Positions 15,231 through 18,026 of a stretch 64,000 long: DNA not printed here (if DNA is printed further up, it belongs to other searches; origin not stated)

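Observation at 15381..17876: Unusual single-polypeptide fusion of an NRPS/PKS-type terminal reductase with a PAPS sulfotransferase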

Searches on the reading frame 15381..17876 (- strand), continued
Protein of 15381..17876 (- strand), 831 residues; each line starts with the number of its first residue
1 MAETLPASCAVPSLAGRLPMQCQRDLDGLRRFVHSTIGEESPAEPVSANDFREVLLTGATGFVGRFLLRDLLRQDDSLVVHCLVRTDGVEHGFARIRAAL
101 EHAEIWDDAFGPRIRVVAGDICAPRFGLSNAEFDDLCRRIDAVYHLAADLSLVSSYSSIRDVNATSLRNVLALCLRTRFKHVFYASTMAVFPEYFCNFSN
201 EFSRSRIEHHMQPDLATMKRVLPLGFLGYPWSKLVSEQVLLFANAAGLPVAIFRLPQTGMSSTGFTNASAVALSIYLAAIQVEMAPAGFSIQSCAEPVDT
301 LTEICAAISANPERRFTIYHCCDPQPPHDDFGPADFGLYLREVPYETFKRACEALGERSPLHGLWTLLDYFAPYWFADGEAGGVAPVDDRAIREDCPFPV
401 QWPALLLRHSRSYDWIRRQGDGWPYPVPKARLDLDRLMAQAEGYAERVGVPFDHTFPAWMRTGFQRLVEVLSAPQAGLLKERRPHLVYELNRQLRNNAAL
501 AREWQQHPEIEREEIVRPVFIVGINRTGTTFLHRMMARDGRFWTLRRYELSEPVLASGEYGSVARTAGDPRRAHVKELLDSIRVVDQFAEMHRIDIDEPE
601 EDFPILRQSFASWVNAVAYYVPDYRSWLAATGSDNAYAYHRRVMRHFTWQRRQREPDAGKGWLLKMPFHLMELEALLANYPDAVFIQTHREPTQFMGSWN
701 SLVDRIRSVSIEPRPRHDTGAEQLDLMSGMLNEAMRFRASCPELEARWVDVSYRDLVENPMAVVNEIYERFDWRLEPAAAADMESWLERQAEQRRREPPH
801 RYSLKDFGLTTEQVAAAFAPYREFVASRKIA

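Call 37: predict_structure(alignment_id=A2)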
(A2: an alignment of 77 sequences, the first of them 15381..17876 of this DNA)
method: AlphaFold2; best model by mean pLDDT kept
length: 831 residues; sequences in the alignment: 77
mean_pLDDT: 68.7   pTM: 0.61
mean pLDDT of the five models: 68.7, 67.8, 67.6, 66.5, 64.5
residues with pLDDT >= 90: 142; 70-90: 341; 50-70: 150; < 50: 198
segments of 3 or more residues with pLDDT < 50: 1-19, 148-159, 186-235, 250-276, 285-329, 373-408
pLDDT, mean of each block of 10 residues (from residue 1): 27 40 67 81 80 84 64 84 85 79 74 91 85 91 65 42 69 87 52 30 33 33 32 49 59 30 28 49 46 28 29 27 37 68 65 68 58 43 28 32 45 52 57 89 88 89 84 84 79 84 89 91 84 93 86 67 79 70 56 72 69 64 66 80 89 82 78 84 92 88 82 86 88 88 90 93 96 94 94 76 90 95 87 61
secondary structure, 60 per line:
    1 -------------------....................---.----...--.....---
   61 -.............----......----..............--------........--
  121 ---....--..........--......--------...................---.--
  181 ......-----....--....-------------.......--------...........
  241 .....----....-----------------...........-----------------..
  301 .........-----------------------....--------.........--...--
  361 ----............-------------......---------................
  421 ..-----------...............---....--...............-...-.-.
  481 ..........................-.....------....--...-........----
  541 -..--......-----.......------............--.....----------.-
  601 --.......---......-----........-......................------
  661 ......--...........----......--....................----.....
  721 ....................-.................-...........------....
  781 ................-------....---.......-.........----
elements in order (helices of 4 or more, strands of 3 or more residues): H20-39 E53-57 H62-74 E79-84 H89-102 E114-118 H124-127 H130-139 E142-147 H156-174 E181-186 H192-195 H198-201 H215-221 H230-245 E250-253 H271-281 H299-309 H333-336 H345-353 H365-376 H390-395 H405-422 H434-448 H452-455 H458-472 H480-506 H508-512 E519-522 H529-536 H547-551 H557-563 H570-581 H584-588 H603-609 H613-618 H624-631 H633-654 E661-666 H669-679 E684-689 H692-710 H716-740 H742-747 E748-752 H753-758 H760-770 H777-796 H804-807 H811-817 H819-827

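Call 41: fold_search(model_id=the predicted structure, library=pdb)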
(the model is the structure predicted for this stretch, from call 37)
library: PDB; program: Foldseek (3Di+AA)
matches with E <= 10: 1000; with E <= 0.001: 46
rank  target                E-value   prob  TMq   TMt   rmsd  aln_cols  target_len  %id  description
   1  2zq5                  1.5e-17  1.00  0.38  0.83   4.0       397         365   28  Crystal structure of sulfotransferase STF1 from Mycobacterium tuberculosis H37Rv (type1 form) (released 2009-09-29)
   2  2z6v                  4.1e-15  1.00  0.39  0.79   4.1       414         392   23  Crystal structure of sulfotransferase STF9 from Mycobacterium avium (released 2008-09-09)
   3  4u7w_B                6.9e-13  1.00  0.22  0.43  15.7       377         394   29  The crystal structure of the terminal R domain from the myxalamid PKS-NRPS biosynthetic pathway (released 2015-08-12)
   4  4u7w_A                9.1e-13  1.00  0.22  0.44  15.3       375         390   28  The crystal structure of the terminal R domain from the myxalamid PKS-NRPS biosynthetic pathway (released 2015-08-12)
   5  4w4t_B                1.9e-12  1.00  0.22  0.45  15.4       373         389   28  The crystal structure of the terminal R domain from the myxalamid PKS-NRPS biosynthetic pathway (released 2015-08-12)
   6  4w4t_A                2.0e-12  1.00  0.22  0.45  17.5       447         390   25  The crystal structure of the terminal R domain from the myxalamid PKS-NRPS biosynthetic pathway (released 2015-08-12)
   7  8v1x_B                2.3e-11  1.00  0.22  0.45  18.9       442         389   25  Crystal structure of polyketide synthase (PKS) thioreductase domain from Streptomyces coelicolor (released 2024-11-27)
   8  8v1x_A                8.6e-11  1.00  0.21  0.43  19.0       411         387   27  Crystal structure of polyketide synthase (PKS) thioreductase domain from Streptomyces coelicolor (released 2024-11-27)
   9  4dqv                  1.0e-09  1.00  0.21  0.38  14.9       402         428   22  Crystal structure of reductase (R) domain of non-ribosomal peptide synthetase from Mycobacterium tuberculosis (released 2012-06-20)
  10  4u5q_A                3.1e-09  1.00  0.21  0.38  15.1       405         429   22  High resolution crystal structure of reductase (R) domain of nonribosomal peptide synthetase from Mycobacterium tuberc (released 2016-01-13)
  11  5mso                  3.3e-09  1.00  0.22  0.39  15.8       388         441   22  Structure of the R domain of carboxylic acid reductase (CAR) from Mycobacterium marinum in complex with NADP (released 2017-07-05)
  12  5msu_A                6.8e-09  1.00  0.22  0.40  17.7       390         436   24  Structure of the R domain of carboxylic acid reductase (CAR) from Mycobacterium marinum in complex with NADP, P21 form (released 2017-07-05)
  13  5msu_C                8.1e-09  1.00  0.22  0.39  16.9       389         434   23  Structure of the R domain of carboxylic acid reductase (CAR) from Mycobacterium marinum in complex with NADP, P21 form (released 2017-07-05)
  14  4u5q_B                1.1e-08  1.00  0.21  0.39  15.0       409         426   22  High resolution crystal structure of reductase (R) domain of nonribosomal peptide synthetase from Mycobacterium tuberc (released 2016-01-13)
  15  5msv_B                1.1e-08  1.00  0.21  0.33  16.8       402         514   23  Structure of the phosphopantetheine modified PCP-R didomain of carboxylic acid reductase (CAR) in complex with NADP (released 2017-07-05)
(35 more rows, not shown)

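Call 42: find_encoding_contigs(protein=window:15381-17876:-, flank=10000, max_places=4)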
Protein window:15381-17876:- (831 aa): no gene with exactly this product is on record in the collection.

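Call 44: find_encoding_contigs(protein=P0001, flank=10000, max_places=4)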
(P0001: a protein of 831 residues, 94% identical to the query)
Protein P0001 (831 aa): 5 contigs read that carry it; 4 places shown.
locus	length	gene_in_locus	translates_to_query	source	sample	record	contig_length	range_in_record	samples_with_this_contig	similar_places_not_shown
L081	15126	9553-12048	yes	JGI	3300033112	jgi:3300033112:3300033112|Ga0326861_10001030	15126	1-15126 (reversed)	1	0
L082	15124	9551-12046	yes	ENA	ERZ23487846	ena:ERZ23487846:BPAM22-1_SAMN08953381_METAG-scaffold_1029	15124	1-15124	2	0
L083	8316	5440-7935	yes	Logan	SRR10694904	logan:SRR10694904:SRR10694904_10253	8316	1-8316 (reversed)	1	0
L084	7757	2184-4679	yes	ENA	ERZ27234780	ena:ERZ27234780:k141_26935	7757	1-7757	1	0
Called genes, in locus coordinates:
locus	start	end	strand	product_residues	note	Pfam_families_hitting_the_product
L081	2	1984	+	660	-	PF00873:ACR_tran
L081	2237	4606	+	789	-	PF00109:ketoacyl-synt, PF02801:Ketoacyl-synt_C, PF16197:KAsynt_C_assoc, PF22336:RhiE-like_linker (weak), PF22621:CurL-like_PKS_C (weak), PF00698:Acyl_transf_1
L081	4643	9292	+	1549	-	PF21089:PKS_DH_N, PF14765:PS-DH, PF22953:SpnB_Rossmann, PF08240:ADH_N, PF00107:ADH_zinc_N, PF13602:ADH_zinc_N_2, PF08659:KR, PF00550:PP-binding, +1 more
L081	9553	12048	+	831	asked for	PF01073:3Beta_HSD (weak), PF01370:Epimerase, PF07993:NAD_binding_4, PF16363:GDP_Man_Dehyd (weak), PF13469:Sulfotransfer_3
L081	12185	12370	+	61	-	-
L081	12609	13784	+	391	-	PF13393:tRNA-synt_His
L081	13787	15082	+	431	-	PF00709:Adenylsucc_synt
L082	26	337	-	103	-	-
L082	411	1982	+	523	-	PF00873:ACR_tran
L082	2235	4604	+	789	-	PF00109:ketoacyl-synt, PF02801:Ketoacyl-synt_C, PF16197:KAsynt_C_assoc, PF22336:RhiE-like_linker (weak), PF22621:CurL-like_PKS_C (weak), PF00698:Acyl_transf_1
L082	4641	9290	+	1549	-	PF21089:PKS_DH_N, PF14765:PS-DH, PF22953:SpnB_Rossmann, PF08240:ADH_N, PF00107:ADH_zinc_N, PF13602:ADH_zinc_N_2, PF08659:KR, PF00550:PP-binding, +1 more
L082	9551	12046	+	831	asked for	PF01073:3Beta_HSD (weak), PF01370:Epimerase, PF07993:NAD_binding_4, PF16363:GDP_Man_Dehyd (weak), PF13469:Sulfotransfer_3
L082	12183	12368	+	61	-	-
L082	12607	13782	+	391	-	PF13393:tRNA-synt_His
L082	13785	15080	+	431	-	PF00709:Adenylsucc_synt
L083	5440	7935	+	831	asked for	PF01073:3Beta_HSD (weak), PF01370:Epimerase, PF07993:NAD_binding_4, PF16363:GDP_Man_Dehyd (weak), PF13469:Sulfotransfer_3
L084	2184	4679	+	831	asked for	PF01073:3Beta_HSD (weak), PF01370:Epimerase, PF07993:NAD_binding_4, PF16363:GDP_Man_Dehyd (weak), PF13469:Sulfotransfer_3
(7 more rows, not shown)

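Call 47: search_protein_representatives(protein=window:15381-17876:-)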
Query: 831 residues. Proteins with E-value up to 0.001 (for the whole library): 16204; up to 1e-10: 8287; up to 1e-30: 858. The best 150 are listed.
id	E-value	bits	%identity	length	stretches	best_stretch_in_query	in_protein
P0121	1.8e-296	1002.0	54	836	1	9-826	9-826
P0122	8.7e-264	893.9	48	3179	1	11-830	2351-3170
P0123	7.3e-223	758.5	47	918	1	12-829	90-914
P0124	2.3e-220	750.2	42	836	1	9-826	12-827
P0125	1.5e-219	747.6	47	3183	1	12-830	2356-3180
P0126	2.4e-218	743.5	42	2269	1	10-830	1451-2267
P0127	1.4e-188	645.1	43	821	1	15-819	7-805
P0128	1.3e-185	635.3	39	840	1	21-830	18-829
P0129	2.6e-154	531.8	86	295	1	1-273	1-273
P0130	1.3e-151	522.8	88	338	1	427-687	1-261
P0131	7.5e-143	493.8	58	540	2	49-250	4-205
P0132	9.6e-143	493.5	41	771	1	17-829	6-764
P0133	2.1e-142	492.4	47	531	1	302-826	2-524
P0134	1.8e-139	482.7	54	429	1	4-404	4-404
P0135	5.6e-139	481.0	38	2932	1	18-818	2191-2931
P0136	1.7e-135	469.5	36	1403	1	14-814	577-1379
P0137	6.2e-133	461.0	33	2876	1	13-810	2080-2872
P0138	6.1e-130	451.1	35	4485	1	25-823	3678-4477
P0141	7.9e-115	401.1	33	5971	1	43-823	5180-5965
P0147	1.4e-106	373.9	32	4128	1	25-825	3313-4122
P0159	2.5e-91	323.4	32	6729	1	25-822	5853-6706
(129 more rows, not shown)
